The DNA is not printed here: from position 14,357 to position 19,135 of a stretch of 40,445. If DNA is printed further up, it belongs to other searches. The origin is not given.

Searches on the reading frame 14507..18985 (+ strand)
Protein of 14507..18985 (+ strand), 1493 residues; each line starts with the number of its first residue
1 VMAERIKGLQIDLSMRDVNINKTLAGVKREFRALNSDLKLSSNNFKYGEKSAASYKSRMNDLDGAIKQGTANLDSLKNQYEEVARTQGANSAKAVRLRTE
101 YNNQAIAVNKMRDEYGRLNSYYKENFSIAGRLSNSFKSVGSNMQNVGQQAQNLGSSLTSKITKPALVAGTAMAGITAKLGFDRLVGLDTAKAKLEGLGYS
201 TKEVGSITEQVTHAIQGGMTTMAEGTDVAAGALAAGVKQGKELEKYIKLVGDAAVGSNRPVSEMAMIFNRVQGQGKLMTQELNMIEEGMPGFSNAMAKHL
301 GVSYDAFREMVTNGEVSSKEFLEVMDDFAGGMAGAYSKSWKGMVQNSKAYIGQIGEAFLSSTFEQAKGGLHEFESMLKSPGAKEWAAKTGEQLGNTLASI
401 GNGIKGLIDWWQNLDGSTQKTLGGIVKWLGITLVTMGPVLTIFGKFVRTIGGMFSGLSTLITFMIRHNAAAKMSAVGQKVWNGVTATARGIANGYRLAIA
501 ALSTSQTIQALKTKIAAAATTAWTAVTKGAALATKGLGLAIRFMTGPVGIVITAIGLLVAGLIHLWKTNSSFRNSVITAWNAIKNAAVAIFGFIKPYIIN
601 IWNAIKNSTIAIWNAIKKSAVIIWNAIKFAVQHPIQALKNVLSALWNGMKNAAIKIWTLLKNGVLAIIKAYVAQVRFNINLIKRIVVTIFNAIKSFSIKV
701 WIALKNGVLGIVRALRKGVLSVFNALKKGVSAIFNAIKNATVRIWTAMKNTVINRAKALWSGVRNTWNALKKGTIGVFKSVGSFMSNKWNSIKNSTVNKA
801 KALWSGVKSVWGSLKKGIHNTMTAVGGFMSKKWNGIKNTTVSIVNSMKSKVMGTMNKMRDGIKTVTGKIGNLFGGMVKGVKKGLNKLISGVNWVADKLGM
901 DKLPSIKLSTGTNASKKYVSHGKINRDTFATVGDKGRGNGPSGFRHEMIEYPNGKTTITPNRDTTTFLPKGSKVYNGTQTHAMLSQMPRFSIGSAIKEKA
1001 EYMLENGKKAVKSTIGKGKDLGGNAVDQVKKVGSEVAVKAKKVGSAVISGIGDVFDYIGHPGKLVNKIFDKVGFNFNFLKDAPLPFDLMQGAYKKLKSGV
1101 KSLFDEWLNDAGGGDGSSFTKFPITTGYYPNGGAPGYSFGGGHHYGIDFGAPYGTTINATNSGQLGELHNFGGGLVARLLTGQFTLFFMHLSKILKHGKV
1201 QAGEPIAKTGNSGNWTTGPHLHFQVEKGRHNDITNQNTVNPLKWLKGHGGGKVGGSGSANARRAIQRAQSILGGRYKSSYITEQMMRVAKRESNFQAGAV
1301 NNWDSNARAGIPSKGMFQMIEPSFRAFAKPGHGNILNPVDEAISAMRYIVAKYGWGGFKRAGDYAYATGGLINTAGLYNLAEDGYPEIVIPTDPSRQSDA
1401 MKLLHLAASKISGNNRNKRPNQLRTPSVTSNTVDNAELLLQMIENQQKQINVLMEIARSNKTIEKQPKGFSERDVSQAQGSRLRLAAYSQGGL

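Call 77: search_protein_families(library=pfam, proteins=[window:14507-18985:+], max_evalue=0.0001)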
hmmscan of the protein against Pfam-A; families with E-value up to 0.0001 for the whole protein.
window:14507-18985:+ (1493 aa): 2 families
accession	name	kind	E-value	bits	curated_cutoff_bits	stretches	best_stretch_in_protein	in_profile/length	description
PF20155.4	TMP_3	-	2.7e-18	66.8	41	1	189-346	12-178/192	Tape measure protein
PF01551.29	Peptidase_M23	-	1.4e-15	57.6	28.7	1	1143-1235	2-90/96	Peptidase family M23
